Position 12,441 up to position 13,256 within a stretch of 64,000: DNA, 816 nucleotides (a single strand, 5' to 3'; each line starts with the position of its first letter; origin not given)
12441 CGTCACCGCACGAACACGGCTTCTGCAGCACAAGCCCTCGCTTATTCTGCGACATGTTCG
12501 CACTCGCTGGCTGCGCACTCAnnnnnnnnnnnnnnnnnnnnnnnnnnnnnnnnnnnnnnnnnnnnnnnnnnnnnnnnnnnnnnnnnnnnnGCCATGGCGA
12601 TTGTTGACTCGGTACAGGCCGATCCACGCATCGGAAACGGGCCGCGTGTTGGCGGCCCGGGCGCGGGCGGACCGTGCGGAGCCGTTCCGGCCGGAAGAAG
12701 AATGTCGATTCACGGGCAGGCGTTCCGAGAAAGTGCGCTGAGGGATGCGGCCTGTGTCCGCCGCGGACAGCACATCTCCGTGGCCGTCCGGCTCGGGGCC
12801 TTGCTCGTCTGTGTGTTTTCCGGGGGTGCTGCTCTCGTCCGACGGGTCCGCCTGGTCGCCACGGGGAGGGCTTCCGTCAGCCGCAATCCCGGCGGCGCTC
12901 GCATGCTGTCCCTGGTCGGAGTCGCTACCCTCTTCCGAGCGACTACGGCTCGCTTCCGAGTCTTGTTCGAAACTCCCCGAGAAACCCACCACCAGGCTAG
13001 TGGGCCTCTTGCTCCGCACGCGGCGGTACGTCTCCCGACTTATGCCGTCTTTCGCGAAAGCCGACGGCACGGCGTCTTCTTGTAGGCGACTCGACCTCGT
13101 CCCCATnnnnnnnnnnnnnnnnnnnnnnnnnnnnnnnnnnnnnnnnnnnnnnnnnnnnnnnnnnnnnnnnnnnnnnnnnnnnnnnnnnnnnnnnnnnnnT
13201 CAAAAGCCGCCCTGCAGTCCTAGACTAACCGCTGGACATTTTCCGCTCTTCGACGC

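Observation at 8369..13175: Unannotatable divergent gene: S/R-rich N-terminus, RAD18-type UBZ4 finger, C-terminal RING variant with substituted zinc ligands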

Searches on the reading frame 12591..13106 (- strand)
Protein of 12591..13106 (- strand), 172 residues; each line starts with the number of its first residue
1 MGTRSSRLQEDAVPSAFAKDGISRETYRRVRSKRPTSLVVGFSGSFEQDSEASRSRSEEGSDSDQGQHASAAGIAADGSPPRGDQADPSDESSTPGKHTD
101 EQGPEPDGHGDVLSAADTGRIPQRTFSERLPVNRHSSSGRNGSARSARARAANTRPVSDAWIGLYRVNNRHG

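Call 60: search_protein_representatives(protein=window:12591-13106:-)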
Query: 172 residues. Proteins with E-value up to 0.001 (for the whole library): 9; up to 1e-10: 8; up to 1e-30: 5. The best 9 are listed.
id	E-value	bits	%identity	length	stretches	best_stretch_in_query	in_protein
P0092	5.5e-49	182.8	65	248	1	1-172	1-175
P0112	1.9e-47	177.8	65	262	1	1-171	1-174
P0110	2.0e-46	174.5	67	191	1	1-172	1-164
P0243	1.2e-40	155.6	58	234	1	1-172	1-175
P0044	2.8e-40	154.5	59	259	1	1-172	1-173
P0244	1.3e-22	97.1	49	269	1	1-169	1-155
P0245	2.0e-21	93.2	53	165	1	1-169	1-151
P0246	7.5e-15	71.8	69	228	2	117-172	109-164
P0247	9.2e-07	45.5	28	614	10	61-111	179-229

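Call 61: list_cluster_members(proteins=[P0243, P0244, P0245, P0246, P0247])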
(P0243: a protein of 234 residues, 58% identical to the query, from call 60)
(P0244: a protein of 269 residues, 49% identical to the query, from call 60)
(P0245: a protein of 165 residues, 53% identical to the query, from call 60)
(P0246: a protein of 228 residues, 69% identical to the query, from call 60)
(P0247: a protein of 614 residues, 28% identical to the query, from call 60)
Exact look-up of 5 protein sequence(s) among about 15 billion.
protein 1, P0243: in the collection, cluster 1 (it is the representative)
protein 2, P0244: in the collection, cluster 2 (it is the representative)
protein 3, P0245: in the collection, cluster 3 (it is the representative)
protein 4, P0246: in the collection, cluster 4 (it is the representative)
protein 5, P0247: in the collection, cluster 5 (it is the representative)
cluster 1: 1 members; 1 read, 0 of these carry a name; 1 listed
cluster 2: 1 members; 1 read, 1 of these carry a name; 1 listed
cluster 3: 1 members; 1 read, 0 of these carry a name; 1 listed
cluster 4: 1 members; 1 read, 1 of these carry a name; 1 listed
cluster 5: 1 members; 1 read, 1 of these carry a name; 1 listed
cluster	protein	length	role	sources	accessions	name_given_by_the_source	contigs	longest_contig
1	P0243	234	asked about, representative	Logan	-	-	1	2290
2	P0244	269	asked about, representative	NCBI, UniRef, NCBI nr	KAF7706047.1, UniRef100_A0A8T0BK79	hypothetical protein HF521_019301 [Silurus meridionalis] | RING-type E3 ubiquitin transferase n=1 Tax=Silurus meridionalis TaxID=175797 ...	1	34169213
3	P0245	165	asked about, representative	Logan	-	-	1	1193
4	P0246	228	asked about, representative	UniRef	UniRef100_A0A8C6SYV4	RING-type E3 ubiquitin transferase n=1 Tax=Neogobius melanostomus TaxID=47308 ...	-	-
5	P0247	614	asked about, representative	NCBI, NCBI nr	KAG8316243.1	hypothetical protein J6590_055865 [Homalodisca vitripennis]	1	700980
